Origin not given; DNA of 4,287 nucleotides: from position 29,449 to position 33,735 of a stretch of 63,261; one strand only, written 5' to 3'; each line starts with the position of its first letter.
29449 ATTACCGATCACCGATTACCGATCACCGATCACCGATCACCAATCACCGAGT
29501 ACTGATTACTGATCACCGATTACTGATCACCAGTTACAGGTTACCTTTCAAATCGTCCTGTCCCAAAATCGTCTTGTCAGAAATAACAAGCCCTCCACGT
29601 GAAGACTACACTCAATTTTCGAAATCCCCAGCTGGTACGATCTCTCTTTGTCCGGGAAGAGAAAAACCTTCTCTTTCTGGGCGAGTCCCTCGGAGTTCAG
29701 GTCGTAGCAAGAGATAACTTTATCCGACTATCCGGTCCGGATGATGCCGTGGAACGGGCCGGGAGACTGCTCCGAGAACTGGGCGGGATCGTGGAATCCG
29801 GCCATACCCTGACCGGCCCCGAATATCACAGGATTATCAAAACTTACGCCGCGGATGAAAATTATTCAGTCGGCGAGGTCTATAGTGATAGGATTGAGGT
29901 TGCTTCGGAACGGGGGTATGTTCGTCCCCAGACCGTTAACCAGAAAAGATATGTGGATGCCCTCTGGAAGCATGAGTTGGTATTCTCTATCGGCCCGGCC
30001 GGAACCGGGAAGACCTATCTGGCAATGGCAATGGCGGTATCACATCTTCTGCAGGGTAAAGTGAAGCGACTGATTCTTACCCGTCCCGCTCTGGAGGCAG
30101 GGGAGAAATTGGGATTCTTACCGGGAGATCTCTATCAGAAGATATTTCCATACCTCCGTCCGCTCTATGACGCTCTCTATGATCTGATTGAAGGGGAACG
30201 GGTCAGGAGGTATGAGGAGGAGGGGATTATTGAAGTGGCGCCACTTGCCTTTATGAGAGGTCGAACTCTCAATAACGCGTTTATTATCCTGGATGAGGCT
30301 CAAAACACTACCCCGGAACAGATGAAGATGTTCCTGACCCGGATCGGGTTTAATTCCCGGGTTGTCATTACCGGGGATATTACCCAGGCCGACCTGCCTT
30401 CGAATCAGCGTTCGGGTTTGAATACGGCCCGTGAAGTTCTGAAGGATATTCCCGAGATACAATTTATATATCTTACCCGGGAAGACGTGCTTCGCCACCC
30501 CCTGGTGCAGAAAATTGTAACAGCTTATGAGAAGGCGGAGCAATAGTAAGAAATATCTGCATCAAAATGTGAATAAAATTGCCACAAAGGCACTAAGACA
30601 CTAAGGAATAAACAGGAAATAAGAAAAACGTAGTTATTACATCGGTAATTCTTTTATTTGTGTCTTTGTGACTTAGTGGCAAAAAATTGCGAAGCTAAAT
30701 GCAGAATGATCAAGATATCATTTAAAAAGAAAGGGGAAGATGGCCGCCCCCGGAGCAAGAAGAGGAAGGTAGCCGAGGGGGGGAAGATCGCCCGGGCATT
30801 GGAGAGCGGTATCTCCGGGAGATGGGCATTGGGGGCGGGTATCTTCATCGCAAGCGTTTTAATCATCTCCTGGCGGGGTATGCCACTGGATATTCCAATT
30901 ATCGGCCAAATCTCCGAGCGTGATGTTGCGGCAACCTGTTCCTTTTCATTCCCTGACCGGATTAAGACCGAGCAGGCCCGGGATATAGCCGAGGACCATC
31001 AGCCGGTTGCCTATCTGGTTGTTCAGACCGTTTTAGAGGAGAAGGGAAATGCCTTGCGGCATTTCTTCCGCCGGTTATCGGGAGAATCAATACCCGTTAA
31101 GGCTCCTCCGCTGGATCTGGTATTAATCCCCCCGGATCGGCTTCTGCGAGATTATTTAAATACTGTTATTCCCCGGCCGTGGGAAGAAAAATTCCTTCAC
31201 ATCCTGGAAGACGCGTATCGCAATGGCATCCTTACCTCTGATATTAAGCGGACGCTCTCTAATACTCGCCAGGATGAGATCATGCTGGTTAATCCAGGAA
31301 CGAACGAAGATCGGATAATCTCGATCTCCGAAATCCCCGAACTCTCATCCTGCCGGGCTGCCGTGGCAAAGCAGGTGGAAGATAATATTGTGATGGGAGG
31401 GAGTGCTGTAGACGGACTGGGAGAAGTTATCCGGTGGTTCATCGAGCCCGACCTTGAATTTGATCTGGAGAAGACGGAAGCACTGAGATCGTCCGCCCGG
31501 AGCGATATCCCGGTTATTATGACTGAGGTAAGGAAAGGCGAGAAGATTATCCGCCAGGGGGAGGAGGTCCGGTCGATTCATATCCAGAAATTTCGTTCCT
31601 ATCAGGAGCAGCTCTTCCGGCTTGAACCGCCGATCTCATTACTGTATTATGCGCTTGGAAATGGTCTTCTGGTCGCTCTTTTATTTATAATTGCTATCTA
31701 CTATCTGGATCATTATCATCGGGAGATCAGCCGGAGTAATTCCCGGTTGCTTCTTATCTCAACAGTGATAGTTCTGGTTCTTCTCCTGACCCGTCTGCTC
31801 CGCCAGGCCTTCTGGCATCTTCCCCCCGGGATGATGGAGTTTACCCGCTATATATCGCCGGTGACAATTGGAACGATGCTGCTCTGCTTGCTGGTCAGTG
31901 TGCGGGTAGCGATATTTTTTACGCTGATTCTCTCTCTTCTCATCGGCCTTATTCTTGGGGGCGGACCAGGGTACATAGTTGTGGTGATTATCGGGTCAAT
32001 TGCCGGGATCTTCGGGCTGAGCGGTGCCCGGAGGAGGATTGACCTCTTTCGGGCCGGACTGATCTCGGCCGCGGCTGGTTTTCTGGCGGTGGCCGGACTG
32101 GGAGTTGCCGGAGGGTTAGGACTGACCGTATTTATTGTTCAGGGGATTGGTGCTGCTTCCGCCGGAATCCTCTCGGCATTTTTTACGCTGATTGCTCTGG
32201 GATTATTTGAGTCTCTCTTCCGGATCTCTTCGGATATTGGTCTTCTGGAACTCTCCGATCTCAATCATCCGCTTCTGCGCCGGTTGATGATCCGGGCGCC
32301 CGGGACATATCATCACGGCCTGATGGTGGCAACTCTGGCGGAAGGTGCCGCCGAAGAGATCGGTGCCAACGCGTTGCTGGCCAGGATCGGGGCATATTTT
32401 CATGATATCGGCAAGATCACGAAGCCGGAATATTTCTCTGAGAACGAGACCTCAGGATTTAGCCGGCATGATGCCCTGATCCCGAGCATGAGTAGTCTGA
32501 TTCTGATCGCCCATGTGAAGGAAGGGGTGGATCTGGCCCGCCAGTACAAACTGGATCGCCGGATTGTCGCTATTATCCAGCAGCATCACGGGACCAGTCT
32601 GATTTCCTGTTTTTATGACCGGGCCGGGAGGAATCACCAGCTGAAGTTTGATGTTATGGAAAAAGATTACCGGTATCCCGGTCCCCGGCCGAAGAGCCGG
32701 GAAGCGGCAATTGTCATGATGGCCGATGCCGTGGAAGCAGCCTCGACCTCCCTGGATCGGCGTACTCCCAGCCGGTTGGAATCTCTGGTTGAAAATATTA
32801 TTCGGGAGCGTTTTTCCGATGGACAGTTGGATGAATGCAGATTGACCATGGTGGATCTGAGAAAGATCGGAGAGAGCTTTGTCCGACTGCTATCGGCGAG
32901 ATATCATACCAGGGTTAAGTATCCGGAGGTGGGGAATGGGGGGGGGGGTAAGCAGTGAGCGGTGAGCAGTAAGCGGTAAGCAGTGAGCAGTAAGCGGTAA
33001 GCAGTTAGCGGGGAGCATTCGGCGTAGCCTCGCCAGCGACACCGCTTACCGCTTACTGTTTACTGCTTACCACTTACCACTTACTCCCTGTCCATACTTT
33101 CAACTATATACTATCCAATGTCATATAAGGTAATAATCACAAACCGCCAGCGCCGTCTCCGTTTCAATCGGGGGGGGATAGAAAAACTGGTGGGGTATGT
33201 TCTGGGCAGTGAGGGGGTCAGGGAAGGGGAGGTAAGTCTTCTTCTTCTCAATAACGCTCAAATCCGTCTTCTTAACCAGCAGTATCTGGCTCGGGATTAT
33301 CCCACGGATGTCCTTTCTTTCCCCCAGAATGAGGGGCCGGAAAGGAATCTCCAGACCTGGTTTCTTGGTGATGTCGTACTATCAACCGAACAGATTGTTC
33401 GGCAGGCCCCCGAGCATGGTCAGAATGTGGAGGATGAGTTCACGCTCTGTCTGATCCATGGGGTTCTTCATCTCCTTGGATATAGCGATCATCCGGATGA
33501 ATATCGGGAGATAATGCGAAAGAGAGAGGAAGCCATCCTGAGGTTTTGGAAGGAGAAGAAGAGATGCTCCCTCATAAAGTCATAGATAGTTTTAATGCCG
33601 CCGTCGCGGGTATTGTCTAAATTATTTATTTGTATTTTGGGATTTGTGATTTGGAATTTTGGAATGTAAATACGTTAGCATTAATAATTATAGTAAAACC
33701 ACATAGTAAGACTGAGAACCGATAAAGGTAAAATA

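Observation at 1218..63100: Modular 'word-palindromes' fill almost every intergenic gap (families A-L plus shared modules)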

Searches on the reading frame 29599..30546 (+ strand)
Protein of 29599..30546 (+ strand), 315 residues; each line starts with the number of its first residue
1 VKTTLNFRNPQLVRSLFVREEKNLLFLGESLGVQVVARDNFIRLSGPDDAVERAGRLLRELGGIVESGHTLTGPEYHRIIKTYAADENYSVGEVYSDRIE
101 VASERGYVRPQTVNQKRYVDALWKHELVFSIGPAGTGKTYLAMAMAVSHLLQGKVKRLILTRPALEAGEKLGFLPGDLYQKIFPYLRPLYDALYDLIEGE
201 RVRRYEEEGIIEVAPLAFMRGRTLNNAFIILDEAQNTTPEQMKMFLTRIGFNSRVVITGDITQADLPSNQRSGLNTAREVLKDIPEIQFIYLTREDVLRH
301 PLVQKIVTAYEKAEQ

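Call 26: search_protein_families(library=ncbifam, max_evalue=1e-25, proteins=[window:29599-30546:+])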
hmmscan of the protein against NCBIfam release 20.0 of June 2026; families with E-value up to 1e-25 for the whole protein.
window:29599-30546:+ (315 aa): 2 families
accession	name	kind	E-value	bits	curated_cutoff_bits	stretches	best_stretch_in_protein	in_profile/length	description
NF007827.1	PRK10536.1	equivalog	3.5e-62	210.1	380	1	106-310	47-253/253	phosphate starvation-inducible protein PhoH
NF053827.1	RNA5-3helPhoH2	equivalog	5.4e-29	101.4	680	1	113-296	223-411/427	RNA 5'-3' helicase PhoH2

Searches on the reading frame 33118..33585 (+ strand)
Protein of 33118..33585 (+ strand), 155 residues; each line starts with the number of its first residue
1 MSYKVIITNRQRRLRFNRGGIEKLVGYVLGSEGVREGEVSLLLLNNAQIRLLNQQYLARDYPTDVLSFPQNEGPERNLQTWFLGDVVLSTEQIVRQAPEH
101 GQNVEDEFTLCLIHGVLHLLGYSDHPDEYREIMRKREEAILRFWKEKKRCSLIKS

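Call 26: search_protein_families(library=ncbifam, max_evalue=1e-25, proteins=[window:33118-33585:+])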
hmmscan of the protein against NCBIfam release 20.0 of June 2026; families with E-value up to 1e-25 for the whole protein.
window:33118-33585:+ (155 aa): 1 family
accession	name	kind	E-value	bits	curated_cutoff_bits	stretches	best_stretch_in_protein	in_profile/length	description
TIGR00043.2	TIGR00043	equivalog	2.3e-36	124.6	45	1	15-146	8-144/146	rRNA maturation RNase YbeY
